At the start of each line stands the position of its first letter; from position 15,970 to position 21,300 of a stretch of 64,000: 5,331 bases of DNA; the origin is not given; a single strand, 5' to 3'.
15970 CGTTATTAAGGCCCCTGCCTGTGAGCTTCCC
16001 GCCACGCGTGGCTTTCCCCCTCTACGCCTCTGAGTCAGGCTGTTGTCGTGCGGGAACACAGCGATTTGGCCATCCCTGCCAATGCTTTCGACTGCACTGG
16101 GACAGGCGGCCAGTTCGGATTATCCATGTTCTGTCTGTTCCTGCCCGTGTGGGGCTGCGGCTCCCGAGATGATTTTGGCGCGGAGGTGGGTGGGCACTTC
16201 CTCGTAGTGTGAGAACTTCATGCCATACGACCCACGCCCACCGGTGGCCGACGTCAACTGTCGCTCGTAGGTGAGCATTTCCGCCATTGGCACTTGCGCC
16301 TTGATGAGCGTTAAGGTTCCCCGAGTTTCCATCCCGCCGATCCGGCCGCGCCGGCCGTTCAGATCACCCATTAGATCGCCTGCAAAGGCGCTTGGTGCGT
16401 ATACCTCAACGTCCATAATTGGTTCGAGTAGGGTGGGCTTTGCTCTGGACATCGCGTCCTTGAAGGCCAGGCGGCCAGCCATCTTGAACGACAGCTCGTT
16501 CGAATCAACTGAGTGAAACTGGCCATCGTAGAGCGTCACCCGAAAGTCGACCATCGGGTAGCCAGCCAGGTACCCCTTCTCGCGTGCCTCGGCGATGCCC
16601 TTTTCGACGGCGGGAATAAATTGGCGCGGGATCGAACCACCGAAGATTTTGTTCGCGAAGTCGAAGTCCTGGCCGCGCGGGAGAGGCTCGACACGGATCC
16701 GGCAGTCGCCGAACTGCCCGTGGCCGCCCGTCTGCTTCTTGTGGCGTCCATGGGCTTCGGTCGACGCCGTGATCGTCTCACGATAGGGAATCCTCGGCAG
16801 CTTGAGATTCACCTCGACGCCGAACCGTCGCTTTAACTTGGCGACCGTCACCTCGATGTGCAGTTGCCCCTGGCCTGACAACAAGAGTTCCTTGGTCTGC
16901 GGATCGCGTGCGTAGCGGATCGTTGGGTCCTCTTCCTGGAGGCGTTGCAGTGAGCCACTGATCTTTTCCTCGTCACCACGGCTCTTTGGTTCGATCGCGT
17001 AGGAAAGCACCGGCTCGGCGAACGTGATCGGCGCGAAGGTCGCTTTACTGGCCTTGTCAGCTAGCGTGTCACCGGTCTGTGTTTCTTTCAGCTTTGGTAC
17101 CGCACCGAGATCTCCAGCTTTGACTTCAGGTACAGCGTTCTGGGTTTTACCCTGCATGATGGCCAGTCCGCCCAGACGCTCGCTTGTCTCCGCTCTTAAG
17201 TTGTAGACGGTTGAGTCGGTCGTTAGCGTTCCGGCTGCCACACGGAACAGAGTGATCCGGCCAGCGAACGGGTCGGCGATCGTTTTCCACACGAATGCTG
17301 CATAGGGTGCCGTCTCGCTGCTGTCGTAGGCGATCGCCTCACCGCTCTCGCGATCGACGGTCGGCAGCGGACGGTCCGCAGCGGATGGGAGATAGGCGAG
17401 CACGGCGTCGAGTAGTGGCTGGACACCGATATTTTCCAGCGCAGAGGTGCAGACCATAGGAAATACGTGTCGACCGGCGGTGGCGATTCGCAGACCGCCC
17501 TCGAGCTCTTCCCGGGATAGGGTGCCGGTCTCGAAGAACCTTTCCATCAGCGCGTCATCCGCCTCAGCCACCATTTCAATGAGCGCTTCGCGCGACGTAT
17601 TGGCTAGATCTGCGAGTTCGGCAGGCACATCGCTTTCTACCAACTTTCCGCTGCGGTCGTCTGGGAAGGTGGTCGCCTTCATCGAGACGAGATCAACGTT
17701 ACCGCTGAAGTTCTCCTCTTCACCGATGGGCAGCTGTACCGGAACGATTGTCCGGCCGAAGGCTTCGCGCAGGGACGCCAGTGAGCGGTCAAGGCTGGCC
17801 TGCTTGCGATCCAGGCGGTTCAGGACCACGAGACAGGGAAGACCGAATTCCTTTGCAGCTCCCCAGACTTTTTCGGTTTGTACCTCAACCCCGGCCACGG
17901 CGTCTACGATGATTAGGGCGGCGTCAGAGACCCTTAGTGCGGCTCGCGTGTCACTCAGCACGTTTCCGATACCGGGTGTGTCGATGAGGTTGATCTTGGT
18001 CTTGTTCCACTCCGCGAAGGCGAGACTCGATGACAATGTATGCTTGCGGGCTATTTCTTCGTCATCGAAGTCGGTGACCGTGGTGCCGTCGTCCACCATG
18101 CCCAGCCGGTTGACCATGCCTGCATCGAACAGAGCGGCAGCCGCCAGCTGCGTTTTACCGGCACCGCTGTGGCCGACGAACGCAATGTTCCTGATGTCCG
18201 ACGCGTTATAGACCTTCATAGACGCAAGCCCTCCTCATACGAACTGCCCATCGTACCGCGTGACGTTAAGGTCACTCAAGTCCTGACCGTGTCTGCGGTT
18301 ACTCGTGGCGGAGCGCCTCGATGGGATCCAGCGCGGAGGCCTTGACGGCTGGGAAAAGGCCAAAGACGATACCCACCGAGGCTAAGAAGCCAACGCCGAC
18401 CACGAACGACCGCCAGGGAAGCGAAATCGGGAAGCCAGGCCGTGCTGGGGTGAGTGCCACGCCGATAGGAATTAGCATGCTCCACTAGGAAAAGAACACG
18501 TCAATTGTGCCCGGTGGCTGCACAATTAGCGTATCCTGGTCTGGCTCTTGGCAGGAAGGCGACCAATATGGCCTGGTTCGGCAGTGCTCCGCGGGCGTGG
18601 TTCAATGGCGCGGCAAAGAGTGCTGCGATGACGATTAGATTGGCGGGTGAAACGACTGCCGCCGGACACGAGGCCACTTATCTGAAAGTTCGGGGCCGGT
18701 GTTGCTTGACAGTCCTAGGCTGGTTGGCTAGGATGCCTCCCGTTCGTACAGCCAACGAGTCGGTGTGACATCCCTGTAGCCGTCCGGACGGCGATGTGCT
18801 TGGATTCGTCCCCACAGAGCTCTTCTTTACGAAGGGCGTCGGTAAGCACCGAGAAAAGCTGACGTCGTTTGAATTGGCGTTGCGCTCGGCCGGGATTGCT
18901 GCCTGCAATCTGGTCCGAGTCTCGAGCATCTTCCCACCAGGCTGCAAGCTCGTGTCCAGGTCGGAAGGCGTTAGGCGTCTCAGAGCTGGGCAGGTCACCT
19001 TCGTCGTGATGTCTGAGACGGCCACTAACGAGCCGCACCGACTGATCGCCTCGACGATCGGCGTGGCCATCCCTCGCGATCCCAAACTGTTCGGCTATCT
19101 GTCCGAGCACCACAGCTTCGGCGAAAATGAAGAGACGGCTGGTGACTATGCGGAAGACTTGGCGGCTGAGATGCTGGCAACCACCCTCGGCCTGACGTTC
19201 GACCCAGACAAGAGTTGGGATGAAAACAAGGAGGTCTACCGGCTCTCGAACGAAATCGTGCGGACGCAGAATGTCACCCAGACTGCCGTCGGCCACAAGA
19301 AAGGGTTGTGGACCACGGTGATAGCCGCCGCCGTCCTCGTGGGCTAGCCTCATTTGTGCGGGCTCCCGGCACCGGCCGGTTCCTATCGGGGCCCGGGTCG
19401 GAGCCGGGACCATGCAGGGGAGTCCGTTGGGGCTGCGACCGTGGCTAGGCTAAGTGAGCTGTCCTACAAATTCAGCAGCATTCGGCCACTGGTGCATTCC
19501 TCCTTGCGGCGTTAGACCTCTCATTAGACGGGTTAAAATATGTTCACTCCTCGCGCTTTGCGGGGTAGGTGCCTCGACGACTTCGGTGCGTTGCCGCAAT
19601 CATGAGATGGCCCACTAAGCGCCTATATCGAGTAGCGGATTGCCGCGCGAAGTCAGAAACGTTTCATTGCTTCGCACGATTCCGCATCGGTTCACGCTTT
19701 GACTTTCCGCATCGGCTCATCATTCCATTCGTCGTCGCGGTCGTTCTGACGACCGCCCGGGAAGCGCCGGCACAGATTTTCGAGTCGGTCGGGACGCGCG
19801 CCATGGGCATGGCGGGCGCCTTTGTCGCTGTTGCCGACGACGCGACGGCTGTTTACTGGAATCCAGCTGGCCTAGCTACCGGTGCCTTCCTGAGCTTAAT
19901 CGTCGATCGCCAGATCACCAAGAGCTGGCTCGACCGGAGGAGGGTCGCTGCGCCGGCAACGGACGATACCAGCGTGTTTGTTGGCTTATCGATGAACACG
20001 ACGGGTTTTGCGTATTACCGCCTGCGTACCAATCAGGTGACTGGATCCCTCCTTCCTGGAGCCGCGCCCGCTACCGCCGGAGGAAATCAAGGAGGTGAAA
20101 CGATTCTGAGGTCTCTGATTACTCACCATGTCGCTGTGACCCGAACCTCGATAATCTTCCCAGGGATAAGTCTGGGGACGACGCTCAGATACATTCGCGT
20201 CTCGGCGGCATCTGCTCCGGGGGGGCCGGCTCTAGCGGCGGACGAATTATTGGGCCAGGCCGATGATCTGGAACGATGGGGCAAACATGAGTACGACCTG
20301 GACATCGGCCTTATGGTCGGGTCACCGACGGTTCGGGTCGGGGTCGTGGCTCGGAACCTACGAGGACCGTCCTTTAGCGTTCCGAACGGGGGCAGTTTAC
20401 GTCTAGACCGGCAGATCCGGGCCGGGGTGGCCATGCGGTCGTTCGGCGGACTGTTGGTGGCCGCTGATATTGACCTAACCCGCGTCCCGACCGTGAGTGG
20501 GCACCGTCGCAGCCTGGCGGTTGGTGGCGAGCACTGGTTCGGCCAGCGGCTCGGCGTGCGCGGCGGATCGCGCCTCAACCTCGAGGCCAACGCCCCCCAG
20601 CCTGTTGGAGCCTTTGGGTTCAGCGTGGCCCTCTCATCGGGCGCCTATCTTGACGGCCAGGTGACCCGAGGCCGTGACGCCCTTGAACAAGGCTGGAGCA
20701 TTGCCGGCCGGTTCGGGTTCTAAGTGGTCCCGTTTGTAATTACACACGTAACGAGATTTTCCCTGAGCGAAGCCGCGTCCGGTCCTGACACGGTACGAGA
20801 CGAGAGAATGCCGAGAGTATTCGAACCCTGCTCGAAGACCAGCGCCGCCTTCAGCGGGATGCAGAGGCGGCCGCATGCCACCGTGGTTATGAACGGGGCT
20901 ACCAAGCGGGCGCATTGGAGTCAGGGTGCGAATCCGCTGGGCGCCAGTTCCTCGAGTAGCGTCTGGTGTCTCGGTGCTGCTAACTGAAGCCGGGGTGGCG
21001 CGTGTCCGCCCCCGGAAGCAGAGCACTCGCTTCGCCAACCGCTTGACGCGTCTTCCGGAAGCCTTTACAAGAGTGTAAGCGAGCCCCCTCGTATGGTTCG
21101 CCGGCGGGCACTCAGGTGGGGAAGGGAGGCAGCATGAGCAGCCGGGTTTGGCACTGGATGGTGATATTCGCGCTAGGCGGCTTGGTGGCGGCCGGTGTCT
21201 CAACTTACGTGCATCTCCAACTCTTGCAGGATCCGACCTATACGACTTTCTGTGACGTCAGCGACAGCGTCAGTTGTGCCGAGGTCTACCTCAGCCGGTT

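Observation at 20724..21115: Unannotated ~215-nt intergenic element (copy A) that begins exactly at a stop codon and recurs 18 kb away on the other strand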

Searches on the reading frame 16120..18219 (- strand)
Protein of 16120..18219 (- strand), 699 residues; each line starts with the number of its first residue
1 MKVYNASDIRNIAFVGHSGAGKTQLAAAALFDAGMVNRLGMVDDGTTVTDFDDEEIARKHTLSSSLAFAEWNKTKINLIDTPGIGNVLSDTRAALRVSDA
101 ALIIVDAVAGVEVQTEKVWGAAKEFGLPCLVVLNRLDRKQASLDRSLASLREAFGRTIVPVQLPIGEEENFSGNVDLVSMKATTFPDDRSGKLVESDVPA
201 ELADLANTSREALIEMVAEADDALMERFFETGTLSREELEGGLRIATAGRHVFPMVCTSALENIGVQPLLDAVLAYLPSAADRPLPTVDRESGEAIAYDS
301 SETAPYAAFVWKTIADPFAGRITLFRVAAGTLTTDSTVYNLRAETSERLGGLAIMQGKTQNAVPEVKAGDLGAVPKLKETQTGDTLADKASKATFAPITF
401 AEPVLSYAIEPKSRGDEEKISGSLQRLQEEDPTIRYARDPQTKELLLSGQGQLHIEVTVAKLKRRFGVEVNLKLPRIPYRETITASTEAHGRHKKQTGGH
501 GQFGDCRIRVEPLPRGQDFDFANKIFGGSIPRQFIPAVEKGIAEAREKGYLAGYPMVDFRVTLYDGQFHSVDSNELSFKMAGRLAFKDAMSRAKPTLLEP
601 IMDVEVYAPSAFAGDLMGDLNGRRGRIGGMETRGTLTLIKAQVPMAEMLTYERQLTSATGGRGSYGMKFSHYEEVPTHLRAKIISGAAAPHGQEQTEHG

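Call 16: search_protein_families(library=pfam, proteins=[window:16120-18219:-])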
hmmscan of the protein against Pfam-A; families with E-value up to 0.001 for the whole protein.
window:16120-18219:- (699 aa): 7 families
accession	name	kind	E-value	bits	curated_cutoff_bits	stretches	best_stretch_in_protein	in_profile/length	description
PF03764.24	EFG_IV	-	2.6e-42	143.9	24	1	475-594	1-121/121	Elongation factor G, domain IV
PF00009.33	GTP_EFTU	-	1.9e-39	135.6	26.5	1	8-279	2-188/188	Elongation factor Tu GTP binding domain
PF14492.12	EFG_III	-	7.5e-29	100.1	27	1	400-473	1-74/75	Elongation Factor G, domain III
PF00679.30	EFG_C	-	1.9e-27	95.6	27.9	1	597-680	2-86/89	Elongation factor G C-terminus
PF22042.2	EF-G_D2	-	3.4e-14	53.1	27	1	306-387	2-82/84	Elongation factor G domain 2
PF03144.31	GTP_EFTU_D2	-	2.3e-11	44.4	30.3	1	320-387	1-73/73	Elongation factor Tu domain 2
PF01926.29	MMR_HSR1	-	1.1e-06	29.2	21.9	1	12-135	2-113/113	50S ribosome-binding GTPase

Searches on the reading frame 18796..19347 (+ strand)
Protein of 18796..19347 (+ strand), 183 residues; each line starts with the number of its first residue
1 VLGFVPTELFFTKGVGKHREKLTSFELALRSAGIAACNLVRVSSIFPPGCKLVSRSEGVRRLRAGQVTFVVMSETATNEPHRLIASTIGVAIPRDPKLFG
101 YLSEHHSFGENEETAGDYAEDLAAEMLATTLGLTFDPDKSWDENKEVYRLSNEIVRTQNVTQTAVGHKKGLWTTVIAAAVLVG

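Call 77: search_protein_families(library=pfam, proteins=[window:18796-19347:+], max_evalue=0.01)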
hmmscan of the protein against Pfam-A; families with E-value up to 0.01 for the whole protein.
window:18796-19347:+ (183 aa): 1 family
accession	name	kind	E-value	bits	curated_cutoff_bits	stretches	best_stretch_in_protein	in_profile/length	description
PF01862.21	PvlArgDC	-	1.8e-61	207.2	22.7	1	5-182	1-161/161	Pyruvoyl-dependent arginine decarboxylase (PvlArgDC)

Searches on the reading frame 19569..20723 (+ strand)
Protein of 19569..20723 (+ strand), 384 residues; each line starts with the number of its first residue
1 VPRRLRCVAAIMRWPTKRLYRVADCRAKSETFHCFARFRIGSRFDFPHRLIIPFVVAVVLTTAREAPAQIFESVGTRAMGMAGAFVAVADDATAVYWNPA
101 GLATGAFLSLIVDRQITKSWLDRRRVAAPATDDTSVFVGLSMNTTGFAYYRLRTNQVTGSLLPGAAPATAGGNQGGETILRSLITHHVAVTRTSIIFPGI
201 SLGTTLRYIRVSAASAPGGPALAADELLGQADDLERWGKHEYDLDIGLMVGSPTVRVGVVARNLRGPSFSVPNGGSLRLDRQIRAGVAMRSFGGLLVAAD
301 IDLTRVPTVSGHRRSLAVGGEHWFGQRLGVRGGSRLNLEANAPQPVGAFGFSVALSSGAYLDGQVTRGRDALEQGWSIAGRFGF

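Call 16: search_protein_families(library=pfam, proteins=[window:19569-20723:+])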
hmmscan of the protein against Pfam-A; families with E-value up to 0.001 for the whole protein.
window:19569-20723:+ (384 aa): 1 family
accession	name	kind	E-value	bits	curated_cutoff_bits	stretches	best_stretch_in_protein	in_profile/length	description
PF13729.12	TraF_2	-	4.2e-05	23.3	25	1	238-302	192-264/264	F plasmid transfer operon, TraF, protein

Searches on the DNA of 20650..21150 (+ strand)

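Call 7: search_rna_families(source=window, start=20650, end=21150, threshold=evalue, max_evalue=10, show_alignments=3)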
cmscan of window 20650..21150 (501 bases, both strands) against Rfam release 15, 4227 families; matches with E-value up to 10: 2.
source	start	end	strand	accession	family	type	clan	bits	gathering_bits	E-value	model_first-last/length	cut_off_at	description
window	20892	20973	+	RF03038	nhaA-II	Cis-reg;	-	15.8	70.4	7.6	1-84/84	no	nhaA-II RNA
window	20923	20949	+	RF01382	HIV-1_SL4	Cis-reg;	-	13.9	31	5.5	1-20/20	no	HIV-1 stem-loop 4 packaging signal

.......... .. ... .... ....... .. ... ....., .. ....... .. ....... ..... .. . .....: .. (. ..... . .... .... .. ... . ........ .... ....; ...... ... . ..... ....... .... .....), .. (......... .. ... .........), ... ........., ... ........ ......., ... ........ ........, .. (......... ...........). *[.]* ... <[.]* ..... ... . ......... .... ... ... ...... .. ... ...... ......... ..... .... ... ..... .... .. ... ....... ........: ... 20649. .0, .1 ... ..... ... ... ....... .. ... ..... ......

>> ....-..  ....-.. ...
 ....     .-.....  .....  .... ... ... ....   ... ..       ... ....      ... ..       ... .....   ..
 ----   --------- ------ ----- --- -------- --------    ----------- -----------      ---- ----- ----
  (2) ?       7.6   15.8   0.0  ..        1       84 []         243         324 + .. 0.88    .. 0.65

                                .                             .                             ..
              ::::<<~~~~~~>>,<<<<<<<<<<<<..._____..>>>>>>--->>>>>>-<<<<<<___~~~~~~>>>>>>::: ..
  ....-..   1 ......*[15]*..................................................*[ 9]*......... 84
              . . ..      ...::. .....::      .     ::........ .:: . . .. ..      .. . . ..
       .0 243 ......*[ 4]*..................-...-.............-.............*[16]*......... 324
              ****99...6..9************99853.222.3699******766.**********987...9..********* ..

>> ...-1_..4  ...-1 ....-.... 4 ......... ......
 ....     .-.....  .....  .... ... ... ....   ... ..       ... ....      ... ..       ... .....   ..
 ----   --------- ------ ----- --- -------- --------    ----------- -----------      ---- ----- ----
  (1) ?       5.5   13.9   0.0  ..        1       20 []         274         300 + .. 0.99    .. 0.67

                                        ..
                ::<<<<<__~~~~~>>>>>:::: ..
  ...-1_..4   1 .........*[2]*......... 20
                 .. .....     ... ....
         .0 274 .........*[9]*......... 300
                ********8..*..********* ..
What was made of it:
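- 20906..21133 (+): Ordinary spacer, not part of the element. The last ~90 nt (about 21044-21133) are conserved with the region upstream of the VKOR-DsbA gene in a relative with a 67%-identical VKOR-DsbA protein. They include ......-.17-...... and a GGAGG ribosome-binding site. Only non-significant Rfam hits, E 5-8 (call 7).
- On Rfam RNA families (including Acido-1 and Acido-Lenti-1): Only two chance-level hits (E 5-8), both outside the element, in 20650-21150 (call 7).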

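Call 75: search_dna_similar(query=L037:5960-6140:+, collection=plasmids, mode=distant, max_evalue=1, max_rows=10)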
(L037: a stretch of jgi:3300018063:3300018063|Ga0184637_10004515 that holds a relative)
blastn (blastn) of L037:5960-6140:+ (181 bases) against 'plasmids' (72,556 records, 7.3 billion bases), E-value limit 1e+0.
Records with a match: 2; places in all: 2; records where one place covers at least 80% of the query: 0.
Best place of each record, by identity: 80-90% 2.
By first word of the organism name: Caballeronia 1; Aureimonas 1.
By predicted mobility (MOB-suite, as given by PLSDB): non-mobilizable 2.
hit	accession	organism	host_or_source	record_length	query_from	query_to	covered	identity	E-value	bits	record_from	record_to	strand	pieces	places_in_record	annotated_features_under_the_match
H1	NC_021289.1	Caballeronia insecticola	-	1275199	39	75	20%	85.0%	4e-2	45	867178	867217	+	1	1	none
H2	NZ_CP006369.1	Aureimonas sp. AU20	-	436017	44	75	18%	87.5%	5e-1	41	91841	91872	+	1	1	multidrug efflux RND transporter permease subunit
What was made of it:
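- Tried and rejected: blastn of a young copy against plasmids: only chance hits (call 75).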

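Call 97: search_rna_families(sources=[L045, L033], threshold=evalue, max_evalue=1)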
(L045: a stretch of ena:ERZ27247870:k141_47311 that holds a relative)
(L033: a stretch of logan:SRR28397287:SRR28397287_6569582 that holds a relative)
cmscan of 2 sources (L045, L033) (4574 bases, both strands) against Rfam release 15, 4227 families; matches with E-value up to 1: 0.
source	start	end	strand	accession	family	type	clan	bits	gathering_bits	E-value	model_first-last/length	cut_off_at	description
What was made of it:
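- On Rfam RNA families (including Acido-1 and Acido-Lenti-1): No hit at E <= 1 on the loci that hold copies M and B33 (call 97).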
